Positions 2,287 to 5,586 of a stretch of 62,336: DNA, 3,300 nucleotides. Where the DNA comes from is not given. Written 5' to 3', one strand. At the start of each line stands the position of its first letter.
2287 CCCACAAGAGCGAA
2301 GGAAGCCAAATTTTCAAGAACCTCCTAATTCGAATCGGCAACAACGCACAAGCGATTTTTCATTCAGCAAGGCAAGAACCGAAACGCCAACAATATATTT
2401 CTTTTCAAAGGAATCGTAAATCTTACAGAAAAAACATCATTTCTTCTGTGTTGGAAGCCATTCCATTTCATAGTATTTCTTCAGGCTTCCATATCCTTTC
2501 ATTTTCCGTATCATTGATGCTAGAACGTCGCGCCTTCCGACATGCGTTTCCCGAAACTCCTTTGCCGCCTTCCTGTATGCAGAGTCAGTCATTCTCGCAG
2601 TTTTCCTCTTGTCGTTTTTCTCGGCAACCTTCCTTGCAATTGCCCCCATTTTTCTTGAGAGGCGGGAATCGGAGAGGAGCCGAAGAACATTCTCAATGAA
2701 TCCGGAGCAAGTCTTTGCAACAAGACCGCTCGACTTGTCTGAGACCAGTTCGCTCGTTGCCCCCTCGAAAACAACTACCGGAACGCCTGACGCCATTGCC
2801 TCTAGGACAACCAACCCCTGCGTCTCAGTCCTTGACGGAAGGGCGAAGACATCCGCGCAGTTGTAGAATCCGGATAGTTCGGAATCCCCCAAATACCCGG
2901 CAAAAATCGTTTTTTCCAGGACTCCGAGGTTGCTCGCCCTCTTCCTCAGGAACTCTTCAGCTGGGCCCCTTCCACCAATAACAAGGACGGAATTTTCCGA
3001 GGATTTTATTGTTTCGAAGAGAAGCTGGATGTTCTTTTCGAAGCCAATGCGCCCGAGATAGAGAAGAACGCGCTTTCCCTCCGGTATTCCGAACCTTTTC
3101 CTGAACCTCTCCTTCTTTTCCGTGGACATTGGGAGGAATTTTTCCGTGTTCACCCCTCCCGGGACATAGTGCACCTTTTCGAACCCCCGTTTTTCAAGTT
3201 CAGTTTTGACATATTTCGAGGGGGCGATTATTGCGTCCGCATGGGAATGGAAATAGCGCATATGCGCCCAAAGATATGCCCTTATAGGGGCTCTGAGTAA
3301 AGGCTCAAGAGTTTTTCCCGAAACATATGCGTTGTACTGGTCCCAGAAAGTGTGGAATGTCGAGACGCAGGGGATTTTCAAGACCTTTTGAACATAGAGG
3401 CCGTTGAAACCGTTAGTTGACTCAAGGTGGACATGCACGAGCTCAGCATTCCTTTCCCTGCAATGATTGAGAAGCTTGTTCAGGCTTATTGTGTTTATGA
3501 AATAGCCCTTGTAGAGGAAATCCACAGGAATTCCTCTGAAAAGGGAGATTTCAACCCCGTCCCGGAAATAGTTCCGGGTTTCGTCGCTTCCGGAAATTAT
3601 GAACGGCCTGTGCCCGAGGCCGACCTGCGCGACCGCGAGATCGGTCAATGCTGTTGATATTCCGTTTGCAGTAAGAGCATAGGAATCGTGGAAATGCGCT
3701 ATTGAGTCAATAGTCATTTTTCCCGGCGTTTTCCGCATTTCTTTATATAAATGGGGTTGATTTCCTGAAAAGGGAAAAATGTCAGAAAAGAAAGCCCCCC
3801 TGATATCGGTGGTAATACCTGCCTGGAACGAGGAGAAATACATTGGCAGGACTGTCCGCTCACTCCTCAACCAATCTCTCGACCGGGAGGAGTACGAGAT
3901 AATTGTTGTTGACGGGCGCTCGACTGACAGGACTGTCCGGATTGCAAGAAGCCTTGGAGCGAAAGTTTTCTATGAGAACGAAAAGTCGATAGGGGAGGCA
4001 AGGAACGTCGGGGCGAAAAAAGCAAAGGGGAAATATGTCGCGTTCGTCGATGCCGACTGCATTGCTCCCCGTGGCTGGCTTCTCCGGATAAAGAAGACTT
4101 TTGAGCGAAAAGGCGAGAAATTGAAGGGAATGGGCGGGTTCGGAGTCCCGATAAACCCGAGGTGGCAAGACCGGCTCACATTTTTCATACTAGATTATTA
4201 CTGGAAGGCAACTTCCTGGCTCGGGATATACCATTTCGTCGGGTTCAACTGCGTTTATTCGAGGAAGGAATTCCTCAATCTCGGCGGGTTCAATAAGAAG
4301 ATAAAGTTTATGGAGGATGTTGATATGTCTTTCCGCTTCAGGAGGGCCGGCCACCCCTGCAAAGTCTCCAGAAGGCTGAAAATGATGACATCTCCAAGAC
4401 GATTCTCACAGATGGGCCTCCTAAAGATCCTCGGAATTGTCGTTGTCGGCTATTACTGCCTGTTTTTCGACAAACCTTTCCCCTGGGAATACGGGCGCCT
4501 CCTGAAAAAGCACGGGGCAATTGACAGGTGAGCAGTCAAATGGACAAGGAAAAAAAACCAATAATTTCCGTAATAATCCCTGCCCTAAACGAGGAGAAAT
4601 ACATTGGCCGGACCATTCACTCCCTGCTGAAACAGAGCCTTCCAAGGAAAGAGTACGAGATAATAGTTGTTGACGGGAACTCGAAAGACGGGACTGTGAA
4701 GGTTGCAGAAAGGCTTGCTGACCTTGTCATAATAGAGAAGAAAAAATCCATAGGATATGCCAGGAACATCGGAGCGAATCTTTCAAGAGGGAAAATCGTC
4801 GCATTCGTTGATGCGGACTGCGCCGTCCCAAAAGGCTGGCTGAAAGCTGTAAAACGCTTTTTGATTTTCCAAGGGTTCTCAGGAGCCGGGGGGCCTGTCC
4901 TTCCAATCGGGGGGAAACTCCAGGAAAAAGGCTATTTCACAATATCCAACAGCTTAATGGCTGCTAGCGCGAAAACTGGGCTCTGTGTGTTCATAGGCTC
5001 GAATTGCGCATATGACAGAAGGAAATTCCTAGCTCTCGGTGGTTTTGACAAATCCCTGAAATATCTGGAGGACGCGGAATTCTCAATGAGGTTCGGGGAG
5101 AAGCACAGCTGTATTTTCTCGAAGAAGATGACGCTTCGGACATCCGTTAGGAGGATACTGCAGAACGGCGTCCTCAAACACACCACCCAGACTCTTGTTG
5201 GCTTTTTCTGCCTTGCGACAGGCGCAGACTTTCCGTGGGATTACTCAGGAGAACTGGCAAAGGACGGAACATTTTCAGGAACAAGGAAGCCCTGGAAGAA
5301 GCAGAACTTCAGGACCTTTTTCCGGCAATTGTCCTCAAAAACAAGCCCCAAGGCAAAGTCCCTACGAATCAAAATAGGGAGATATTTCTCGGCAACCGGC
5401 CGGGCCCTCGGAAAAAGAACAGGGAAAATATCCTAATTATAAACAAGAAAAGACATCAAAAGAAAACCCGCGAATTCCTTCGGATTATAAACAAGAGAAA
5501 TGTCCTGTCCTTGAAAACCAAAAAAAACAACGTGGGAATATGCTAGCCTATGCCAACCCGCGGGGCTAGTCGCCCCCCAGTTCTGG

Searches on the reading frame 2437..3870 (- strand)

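Call 74: search_protein_families(library=pfam, proteins=[window:2437-3870:-], max_evalue=0.0001)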
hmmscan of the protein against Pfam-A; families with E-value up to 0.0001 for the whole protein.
window:2437-3870:- (477 aa): 5 families
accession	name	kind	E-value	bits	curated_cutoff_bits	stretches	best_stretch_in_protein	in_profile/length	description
PF00534.26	Glycos_transf_1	-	2.6e-33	115.4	26.4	1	253-414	2-171/172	Glycosyl transferases group 1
PF13439.12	Glyco_transf_4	-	1.9e-28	100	28.5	1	69-244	2-170/170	Glycosyltransferase Family 4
PF13692.12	Glyco_trans_1_4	-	1e-26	94.3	27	1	267-401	2-142/142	Glycosyl transferases group 1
PF13579.12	Glyco_trans_4_4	-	3.9e-14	53.7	29.7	1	69-239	1-158/158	Glycosyl transferase 4-like domain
PF20706.3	GT4-conflict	-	7.2e-06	25.7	26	1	331-369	274-312/385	Family 4 Glycosyltransferase in conflict systems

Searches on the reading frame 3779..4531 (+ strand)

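Call 74: search_protein_families(library=pfam, proteins=[window:3779-4531:+], max_evalue=0.0001)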
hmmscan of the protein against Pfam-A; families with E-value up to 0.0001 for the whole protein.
window:3779-4531:+ (250 aa): 3 families
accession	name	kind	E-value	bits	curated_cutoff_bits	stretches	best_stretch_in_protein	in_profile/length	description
PF00535.33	Glycos_transf_2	-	7.9e-31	107.7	23.3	1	10-158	1-157/168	Glycosyl transferase family 2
PF13641.12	Glyco_tranf_2_3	-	9.4e-15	55.7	27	1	9-205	3-212/230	Glycosyltransferase like family 2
PF10111.15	Glyco_tranf_2_2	-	2.7e-13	50.5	27.3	1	10-96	1-94/276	Glycosyltransferase like family 2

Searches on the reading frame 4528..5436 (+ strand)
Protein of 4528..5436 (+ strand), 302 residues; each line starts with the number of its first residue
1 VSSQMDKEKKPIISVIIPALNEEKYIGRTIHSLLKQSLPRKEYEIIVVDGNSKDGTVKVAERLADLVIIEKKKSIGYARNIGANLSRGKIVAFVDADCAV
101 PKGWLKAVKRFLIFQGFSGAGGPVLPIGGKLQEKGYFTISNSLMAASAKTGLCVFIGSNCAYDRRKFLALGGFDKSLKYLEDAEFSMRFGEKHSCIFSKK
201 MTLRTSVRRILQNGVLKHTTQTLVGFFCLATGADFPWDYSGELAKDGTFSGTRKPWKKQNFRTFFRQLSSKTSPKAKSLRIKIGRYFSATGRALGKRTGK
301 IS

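Call 74: search_protein_families(library=pfam, proteins=[window:4528-5436:+], max_evalue=0.0001)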
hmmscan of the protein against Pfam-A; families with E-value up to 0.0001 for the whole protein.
window:4528-5436:+ (302 aa): 3 families
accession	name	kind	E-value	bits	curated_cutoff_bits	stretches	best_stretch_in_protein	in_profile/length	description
PF00535.33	Glycos_transf_2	-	5.7e-31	108.1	23.3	1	14-167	1-164/168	Glycosyl transferase family 2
PF13641.12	Glyco_tranf_2_3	-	1e-12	49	27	1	13-124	3-123/230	Glycosyltransferase like family 2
PF10111.15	Glyco_tranf_2_2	-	3.4e-12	46.9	27.3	1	14-101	1-95/276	Glycosyltransferase like family 2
